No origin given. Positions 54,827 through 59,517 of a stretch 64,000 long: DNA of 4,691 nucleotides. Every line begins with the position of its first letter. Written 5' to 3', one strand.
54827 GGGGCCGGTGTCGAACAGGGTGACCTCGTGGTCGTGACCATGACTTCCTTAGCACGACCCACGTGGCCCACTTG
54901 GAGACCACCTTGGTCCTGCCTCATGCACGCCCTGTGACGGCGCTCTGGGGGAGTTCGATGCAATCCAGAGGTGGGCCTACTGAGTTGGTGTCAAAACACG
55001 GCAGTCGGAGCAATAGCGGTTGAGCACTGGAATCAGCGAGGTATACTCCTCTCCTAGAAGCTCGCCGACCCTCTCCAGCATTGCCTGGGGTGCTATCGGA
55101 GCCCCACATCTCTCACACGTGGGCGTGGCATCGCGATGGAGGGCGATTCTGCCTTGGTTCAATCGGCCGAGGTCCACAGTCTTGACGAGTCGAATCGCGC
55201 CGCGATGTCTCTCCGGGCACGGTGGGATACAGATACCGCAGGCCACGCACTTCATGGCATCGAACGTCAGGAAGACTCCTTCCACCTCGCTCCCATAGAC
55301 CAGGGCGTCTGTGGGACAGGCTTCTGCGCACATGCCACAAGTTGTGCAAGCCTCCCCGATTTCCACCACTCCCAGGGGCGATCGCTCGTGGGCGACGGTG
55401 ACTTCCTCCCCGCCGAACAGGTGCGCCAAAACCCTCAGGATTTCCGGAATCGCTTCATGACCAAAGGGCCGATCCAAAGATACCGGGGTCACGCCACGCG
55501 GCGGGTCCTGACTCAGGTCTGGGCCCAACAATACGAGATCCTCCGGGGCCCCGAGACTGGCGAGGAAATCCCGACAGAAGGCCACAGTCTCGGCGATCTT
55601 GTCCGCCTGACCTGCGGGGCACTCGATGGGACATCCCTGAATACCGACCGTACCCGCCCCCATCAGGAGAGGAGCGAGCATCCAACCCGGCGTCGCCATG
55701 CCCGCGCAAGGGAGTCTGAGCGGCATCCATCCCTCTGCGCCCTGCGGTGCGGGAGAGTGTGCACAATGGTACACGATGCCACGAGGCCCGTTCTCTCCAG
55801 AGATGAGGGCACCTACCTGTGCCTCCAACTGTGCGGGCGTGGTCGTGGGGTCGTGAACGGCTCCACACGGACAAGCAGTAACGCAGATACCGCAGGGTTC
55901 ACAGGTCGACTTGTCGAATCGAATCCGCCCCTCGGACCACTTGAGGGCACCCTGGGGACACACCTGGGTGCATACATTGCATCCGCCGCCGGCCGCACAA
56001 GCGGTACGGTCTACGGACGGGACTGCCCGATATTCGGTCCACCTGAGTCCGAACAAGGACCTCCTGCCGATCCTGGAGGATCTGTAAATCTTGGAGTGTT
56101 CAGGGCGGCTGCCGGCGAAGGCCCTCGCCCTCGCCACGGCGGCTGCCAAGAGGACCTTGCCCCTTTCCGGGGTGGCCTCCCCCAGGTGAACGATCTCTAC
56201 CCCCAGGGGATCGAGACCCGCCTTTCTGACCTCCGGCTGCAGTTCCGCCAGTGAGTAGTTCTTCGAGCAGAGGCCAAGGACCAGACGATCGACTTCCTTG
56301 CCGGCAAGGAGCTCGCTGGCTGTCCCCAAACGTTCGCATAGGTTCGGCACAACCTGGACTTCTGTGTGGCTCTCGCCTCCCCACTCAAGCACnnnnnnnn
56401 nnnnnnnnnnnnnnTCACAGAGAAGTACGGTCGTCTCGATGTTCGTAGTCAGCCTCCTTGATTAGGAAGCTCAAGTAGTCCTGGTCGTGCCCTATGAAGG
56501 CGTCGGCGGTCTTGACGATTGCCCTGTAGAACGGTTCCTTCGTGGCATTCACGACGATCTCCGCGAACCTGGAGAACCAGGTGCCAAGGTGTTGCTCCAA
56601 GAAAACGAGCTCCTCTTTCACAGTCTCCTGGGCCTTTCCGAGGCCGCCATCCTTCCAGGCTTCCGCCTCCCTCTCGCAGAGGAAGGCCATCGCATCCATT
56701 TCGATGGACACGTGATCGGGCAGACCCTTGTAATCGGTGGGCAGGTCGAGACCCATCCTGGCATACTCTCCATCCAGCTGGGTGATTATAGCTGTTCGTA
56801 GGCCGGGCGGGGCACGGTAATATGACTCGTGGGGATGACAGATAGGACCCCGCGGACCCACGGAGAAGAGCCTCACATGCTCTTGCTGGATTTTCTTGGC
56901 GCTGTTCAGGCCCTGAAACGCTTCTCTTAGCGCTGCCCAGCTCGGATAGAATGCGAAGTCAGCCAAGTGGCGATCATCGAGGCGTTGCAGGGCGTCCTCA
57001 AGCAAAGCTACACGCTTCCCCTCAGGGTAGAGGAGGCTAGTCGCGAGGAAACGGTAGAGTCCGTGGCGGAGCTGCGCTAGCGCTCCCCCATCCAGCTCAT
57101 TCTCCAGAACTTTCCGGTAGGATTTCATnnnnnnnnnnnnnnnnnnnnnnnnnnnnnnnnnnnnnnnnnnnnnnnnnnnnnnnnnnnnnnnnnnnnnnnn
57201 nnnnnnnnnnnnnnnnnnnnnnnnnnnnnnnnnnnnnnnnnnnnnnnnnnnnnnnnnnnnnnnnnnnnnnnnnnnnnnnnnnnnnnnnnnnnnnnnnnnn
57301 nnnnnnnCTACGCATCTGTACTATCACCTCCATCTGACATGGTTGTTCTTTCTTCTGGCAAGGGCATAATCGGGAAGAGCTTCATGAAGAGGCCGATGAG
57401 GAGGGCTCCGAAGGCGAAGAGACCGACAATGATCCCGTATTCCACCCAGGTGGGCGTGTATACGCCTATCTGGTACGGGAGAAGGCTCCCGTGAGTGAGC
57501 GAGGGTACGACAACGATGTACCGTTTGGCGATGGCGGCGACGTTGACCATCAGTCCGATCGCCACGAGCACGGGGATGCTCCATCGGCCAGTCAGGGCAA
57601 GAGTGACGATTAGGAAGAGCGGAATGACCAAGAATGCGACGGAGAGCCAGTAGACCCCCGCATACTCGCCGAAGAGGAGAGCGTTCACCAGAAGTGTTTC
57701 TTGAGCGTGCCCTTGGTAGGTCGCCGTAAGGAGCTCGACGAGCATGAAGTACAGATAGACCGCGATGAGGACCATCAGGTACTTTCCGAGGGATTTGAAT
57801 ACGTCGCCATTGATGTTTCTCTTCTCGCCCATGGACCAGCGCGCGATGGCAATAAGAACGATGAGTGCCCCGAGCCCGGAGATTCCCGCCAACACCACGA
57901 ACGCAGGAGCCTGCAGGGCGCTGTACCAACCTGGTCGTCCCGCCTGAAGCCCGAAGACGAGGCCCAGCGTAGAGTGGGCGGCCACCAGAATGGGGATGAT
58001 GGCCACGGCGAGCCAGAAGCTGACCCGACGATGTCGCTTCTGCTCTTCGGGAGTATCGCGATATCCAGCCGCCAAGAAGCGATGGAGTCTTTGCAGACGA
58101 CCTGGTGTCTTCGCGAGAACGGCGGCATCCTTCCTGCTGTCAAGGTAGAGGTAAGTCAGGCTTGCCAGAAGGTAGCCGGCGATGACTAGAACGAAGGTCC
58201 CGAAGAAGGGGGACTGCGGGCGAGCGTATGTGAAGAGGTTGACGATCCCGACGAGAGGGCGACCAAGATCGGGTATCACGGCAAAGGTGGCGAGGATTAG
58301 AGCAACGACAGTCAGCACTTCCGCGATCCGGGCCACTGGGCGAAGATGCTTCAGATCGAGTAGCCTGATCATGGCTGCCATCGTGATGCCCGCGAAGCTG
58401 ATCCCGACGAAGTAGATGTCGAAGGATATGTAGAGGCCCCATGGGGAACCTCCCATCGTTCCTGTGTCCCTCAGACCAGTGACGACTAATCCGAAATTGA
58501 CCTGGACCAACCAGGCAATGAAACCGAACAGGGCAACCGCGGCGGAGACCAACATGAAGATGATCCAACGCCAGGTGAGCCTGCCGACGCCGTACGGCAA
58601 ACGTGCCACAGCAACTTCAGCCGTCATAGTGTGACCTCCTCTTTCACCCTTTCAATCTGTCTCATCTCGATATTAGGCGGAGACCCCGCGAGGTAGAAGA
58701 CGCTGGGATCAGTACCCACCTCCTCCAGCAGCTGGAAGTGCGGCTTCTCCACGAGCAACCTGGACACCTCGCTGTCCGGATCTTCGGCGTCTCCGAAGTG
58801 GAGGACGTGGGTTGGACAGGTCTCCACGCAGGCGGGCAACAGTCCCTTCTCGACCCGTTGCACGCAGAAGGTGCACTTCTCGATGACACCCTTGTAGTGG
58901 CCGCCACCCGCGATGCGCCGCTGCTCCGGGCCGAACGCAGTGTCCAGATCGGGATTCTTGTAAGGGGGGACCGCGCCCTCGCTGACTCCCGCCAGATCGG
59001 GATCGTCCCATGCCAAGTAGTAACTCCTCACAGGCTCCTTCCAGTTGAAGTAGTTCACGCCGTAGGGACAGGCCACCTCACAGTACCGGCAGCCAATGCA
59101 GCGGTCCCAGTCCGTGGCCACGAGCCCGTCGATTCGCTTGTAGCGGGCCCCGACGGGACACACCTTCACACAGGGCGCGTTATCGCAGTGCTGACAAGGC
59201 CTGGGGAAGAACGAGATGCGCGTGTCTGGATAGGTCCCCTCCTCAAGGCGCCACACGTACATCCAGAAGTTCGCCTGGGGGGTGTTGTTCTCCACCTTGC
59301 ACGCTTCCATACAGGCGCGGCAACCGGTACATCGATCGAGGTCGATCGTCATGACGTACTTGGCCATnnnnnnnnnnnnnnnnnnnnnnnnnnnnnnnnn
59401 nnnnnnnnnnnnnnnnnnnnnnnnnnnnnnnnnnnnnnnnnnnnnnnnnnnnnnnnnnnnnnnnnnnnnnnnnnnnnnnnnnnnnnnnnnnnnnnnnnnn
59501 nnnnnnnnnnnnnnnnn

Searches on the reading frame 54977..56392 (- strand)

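Call 10: search_protein_families(library=pfam, proteins=[window:54977-56392:-], max_evalue=0.001)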
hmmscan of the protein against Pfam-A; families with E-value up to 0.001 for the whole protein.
window:54977-56392:- (471 aa): 9 families
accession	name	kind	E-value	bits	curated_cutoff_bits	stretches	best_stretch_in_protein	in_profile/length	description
PF00037.32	Fer4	-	1.5e-12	47.2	21.1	1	347-364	6-23/24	4Fe-4S binding domain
PF12838.12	Fer4_7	-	1.9e-11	44.7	27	2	349-394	2-50/52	4Fe-4S dicluster domain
PF13484.11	Fer4_16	-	1.9e-09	38.6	30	0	349-367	2-20/66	4Fe-4S double cluster binding domain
PF12837.12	Fer4_6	-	1.7e-08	34.5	25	1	157-178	2-23/24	4Fe-4S binding domain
PF13187.11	Fer4_9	-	4.2e-08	33.5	27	1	348-395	1-50/52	4Fe-4S dicluster domain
PF13237.11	Fer4_10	-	2.5e-07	30.9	25.5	2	344-393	4-53/53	4Fe-4S dicluster domain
PF13183.11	Fer4_8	-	2.6e-07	31.5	27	0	344-361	49-66/68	4Fe-4S dicluster domain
PF12797.12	Fer4_2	-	0.00028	21.1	24.5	0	377-394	5-22/22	4Fe-4S binding domain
PF14697.11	Fer4_21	-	0.00057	20.4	35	1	347-393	6-52/59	4Fe-4S dicluster domain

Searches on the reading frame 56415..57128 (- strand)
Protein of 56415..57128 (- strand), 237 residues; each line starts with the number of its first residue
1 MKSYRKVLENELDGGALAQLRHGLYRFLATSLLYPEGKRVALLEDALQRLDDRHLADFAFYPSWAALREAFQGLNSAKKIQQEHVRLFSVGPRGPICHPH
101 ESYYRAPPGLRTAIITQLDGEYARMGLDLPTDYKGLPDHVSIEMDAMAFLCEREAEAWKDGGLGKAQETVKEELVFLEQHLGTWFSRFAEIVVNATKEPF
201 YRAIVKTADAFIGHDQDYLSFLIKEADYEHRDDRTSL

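Call 16: search_protein_families(library=pfam, proteins=[window:56415-57128:-], max_evalue=0.001)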
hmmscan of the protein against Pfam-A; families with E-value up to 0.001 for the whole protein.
window:56415-57128:- (237 aa): 1 family
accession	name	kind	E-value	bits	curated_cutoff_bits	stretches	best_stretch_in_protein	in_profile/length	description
PF02613.20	Nitrate_red_del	-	6.2e-22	78.6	22.2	1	64-189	12-135/136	Nitrate reductase delta subunit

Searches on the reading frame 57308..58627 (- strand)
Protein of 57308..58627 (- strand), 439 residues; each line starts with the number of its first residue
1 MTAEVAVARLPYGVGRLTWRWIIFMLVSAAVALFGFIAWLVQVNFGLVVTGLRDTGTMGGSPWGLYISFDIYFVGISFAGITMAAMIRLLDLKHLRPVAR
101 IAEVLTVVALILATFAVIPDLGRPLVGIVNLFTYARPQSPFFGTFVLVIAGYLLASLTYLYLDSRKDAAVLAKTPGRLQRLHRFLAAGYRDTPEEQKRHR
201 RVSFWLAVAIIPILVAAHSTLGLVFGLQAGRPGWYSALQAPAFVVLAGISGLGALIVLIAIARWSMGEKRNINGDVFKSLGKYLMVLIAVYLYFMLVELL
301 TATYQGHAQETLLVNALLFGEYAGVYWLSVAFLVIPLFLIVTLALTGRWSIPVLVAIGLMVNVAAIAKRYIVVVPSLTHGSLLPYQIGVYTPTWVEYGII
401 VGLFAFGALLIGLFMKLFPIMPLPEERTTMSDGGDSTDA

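Call 16: search_protein_families(library=pfam, proteins=[window:57308-58627:-], max_evalue=0.001)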
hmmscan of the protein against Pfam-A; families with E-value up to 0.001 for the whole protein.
window:57308-58627:- (439 aa): 1 family
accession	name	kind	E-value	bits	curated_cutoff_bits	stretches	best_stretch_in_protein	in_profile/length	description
PF03916.19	NrfD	-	2.7e-28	99.9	25.8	1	60-377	8-309/313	Polysulphide reductase, NrfD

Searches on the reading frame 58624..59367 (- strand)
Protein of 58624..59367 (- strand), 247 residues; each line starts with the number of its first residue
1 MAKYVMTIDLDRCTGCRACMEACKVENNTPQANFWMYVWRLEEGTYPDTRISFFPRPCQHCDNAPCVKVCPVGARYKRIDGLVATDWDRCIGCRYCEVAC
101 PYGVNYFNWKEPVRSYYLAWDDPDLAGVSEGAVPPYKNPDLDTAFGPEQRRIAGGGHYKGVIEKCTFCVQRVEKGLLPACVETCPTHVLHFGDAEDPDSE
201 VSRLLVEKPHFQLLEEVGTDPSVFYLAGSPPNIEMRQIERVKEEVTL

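Call 16: search_protein_families(library=pfam, proteins=[window:58624-59367:-], max_evalue=0.001)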
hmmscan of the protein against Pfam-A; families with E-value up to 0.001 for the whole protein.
window:58624-59367:- (247 aa): 12 families
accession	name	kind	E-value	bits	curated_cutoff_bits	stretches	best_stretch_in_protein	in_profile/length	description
PF13247.11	Fer4_11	-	3.5e-24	85.3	26.2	2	51-111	3-65/100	4Fe-4S dicluster domain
PF12838.12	Fer4_7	-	6.6e-15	55.8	27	2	12-74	1-52/52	4Fe-4S dicluster domain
PF00037.32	Fer4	-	1.6e-14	53.5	21.1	2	85-103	3-21/24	4Fe-4S binding domain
PF12837.12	Fer4_6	-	1.7e-13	50.2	25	2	88-104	7-23/24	4Fe-4S binding domain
PF13187.11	Fer4_9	-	6.2e-12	45.8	27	2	89-188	1-51/52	4Fe-4S dicluster domain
PF12797.12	Fer4_2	-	3.6e-11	42.7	24.5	2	5-24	2-21/22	4Fe-4S binding domain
PF13237.11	Fer4_10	-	6.7e-10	39.2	25.5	1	55-101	6-53/53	4Fe-4S dicluster domain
PF12798.12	Fer4_3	-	1.9e-08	34.9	27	0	90-103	1-14/15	4Fe-4S binding domain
PF13183.11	Fer4_8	-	2.1e-07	31.8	27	0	87-188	2-68/68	4Fe-4S dicluster domain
PF12800.12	Fer4_4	-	2.6e-05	24.6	24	0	88-103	2-17/17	4Fe-4S binding domain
PF13534.11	Fer4_17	-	0.00039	21.3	22.2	0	85-105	41-61/61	4Fe-4S dicluster domain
PF13459.11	Fer4_15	-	0.00085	20.4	22.4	0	7-24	2-19/66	4Fe-4S single cluster domain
